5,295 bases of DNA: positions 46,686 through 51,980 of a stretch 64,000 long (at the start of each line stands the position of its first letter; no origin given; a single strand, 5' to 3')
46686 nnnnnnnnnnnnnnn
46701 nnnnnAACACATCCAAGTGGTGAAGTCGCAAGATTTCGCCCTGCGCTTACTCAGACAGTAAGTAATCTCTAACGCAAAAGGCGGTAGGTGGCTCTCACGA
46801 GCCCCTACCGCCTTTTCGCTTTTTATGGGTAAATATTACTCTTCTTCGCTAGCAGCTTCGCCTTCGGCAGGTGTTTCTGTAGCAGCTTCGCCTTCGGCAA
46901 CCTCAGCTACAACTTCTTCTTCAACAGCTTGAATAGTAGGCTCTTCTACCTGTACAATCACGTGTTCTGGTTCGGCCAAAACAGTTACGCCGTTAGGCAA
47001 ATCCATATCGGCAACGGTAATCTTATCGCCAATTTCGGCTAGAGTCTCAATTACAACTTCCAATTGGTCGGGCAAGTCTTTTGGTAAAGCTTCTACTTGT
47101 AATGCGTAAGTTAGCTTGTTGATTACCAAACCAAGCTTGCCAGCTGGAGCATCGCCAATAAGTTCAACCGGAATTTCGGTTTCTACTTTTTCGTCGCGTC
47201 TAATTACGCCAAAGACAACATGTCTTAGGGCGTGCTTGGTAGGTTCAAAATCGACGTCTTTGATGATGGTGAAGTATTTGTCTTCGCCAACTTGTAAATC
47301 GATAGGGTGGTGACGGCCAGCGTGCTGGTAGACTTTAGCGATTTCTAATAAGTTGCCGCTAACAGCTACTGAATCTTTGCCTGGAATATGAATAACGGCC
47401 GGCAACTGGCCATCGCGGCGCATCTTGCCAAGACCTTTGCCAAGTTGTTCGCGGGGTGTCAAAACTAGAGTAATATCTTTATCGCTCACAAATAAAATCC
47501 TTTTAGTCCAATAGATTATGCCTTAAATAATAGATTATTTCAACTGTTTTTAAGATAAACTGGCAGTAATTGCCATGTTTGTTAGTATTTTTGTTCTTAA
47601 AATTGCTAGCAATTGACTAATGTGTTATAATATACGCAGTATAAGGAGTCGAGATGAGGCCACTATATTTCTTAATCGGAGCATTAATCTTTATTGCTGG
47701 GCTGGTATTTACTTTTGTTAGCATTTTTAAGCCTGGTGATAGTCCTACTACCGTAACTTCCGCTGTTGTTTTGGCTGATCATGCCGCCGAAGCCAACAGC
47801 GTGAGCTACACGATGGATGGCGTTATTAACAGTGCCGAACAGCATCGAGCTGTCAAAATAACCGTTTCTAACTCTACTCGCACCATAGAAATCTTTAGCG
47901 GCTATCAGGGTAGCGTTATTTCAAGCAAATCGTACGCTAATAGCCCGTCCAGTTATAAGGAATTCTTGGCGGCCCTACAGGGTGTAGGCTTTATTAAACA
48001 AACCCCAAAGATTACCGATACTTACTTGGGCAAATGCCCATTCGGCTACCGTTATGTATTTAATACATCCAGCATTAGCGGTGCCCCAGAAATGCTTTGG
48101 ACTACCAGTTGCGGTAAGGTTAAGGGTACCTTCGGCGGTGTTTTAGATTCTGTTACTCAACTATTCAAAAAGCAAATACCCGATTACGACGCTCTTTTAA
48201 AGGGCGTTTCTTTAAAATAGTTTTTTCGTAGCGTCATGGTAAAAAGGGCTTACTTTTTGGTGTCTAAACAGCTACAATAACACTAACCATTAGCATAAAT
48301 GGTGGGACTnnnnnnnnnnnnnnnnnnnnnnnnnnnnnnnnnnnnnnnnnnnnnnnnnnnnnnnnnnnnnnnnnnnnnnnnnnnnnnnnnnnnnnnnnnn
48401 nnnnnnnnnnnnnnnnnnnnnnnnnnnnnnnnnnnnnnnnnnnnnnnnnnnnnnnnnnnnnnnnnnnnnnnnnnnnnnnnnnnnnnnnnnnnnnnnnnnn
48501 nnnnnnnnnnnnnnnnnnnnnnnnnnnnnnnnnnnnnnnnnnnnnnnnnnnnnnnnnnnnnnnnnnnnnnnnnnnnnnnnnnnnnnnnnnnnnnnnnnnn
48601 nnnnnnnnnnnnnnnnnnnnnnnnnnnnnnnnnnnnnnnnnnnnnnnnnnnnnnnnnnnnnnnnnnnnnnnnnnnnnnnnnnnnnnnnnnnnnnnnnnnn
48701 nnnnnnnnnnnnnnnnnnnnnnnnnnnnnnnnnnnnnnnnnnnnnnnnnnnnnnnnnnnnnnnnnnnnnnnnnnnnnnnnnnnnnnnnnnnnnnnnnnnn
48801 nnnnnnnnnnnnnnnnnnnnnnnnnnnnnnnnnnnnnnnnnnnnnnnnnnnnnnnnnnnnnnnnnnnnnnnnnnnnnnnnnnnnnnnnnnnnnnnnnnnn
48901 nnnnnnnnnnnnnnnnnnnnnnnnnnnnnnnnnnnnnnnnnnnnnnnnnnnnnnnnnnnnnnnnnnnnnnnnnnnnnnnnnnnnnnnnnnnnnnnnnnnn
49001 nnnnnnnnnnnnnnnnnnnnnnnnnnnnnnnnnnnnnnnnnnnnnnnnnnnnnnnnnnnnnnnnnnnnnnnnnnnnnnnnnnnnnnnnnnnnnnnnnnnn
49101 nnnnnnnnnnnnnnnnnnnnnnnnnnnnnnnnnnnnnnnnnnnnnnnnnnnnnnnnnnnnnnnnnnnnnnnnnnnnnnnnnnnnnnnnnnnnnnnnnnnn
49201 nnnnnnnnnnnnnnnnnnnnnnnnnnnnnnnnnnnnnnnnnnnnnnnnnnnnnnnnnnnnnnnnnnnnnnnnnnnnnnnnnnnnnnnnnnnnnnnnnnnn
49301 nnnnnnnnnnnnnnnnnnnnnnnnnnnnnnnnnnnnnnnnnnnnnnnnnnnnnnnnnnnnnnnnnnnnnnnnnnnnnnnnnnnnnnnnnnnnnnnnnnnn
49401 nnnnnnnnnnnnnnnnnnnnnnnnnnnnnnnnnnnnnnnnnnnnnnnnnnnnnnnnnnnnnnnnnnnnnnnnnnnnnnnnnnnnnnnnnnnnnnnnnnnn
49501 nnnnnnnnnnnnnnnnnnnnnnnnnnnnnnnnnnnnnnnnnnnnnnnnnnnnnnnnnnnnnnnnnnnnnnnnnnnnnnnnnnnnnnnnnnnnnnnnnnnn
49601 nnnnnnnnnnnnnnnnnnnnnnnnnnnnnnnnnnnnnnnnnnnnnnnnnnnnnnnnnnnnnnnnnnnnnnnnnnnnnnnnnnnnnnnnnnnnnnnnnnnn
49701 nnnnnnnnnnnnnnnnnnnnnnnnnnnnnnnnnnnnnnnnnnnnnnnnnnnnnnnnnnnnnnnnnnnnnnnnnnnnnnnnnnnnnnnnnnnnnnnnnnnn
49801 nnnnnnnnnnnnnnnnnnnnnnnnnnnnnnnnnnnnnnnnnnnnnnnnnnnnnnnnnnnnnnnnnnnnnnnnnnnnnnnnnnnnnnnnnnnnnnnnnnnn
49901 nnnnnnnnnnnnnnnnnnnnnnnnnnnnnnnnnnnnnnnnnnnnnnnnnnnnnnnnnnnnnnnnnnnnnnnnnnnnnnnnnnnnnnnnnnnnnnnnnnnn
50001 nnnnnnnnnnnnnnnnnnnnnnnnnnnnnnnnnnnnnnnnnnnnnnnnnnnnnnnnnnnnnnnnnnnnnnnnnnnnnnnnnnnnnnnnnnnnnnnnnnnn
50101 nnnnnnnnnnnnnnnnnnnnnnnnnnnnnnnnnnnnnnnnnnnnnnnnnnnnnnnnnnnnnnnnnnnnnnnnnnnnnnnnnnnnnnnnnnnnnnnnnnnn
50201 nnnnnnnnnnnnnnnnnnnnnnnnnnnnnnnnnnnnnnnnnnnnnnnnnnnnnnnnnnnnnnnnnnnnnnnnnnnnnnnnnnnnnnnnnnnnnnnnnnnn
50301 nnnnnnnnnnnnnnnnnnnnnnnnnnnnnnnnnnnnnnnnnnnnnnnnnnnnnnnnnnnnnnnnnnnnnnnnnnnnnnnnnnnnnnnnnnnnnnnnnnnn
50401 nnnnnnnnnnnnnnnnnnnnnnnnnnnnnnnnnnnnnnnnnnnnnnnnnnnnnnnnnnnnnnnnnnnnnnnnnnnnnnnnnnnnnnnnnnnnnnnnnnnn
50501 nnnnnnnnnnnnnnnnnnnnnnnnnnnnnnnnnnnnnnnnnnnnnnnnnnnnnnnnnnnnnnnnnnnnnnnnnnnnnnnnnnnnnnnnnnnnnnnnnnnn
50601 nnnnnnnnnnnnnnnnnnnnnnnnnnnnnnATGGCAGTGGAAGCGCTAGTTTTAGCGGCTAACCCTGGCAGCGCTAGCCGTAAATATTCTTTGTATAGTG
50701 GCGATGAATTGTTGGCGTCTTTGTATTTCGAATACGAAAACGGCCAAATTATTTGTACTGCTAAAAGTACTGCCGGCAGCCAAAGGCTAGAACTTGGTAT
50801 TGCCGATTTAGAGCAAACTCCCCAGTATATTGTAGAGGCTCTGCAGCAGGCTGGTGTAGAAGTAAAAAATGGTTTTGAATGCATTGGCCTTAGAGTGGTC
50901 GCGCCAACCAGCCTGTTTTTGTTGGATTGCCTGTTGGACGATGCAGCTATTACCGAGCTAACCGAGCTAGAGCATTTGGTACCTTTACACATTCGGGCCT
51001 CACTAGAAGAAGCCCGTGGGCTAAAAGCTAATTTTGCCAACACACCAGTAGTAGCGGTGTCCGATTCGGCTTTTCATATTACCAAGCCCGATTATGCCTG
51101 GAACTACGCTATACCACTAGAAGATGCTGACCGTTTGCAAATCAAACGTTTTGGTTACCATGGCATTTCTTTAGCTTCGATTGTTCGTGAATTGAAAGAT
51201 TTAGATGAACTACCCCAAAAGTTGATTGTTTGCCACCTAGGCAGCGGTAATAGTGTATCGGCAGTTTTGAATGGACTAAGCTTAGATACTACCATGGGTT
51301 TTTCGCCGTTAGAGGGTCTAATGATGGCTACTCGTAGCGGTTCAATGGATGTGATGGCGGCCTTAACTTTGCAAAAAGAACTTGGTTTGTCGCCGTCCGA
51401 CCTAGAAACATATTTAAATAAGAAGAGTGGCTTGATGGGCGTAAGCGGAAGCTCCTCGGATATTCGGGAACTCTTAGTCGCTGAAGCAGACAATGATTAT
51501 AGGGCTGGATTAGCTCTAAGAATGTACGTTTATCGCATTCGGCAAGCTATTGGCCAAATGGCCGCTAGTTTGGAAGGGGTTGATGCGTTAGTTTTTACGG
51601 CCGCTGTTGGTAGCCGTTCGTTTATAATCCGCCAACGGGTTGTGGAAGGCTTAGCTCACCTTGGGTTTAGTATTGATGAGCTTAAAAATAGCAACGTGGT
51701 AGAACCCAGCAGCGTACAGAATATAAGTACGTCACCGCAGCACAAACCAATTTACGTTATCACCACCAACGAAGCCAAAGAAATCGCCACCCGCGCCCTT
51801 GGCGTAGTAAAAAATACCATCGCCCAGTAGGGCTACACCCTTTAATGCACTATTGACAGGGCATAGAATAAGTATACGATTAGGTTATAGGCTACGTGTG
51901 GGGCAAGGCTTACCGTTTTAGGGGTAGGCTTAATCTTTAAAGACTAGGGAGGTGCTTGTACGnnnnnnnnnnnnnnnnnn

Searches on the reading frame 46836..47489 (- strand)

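Call 48: search_protein_families(library=pfam, max_evalue=0.001, proteins=[window:46836-47489:-])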
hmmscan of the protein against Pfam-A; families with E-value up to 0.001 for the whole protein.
window:46836-47489:- (217 aa): 2 families
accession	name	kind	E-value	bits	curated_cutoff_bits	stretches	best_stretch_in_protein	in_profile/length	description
PF14693.11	Ribosomal_TL5_C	-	9.2e-21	74.4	27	1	101-184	1-83/84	Ribosomal protein TL5, C-terminal domain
PF01386.24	Ribosomal_L25p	-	6.2e-12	46.3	23.6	1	10-93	3-82/82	Ribosomal L25p family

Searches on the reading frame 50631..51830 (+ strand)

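Call 48: search_protein_families(library=pfam, max_evalue=0.001, proteins=[window:50631-51830:+])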
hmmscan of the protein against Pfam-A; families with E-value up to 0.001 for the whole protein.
window:50631-51830:+ (399 aa): 1 family
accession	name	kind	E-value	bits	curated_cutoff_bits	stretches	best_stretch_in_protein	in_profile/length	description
PF00871.23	Acetate_kinase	-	3.4e-88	296.4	22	1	7-386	2-391/392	Acetokinase family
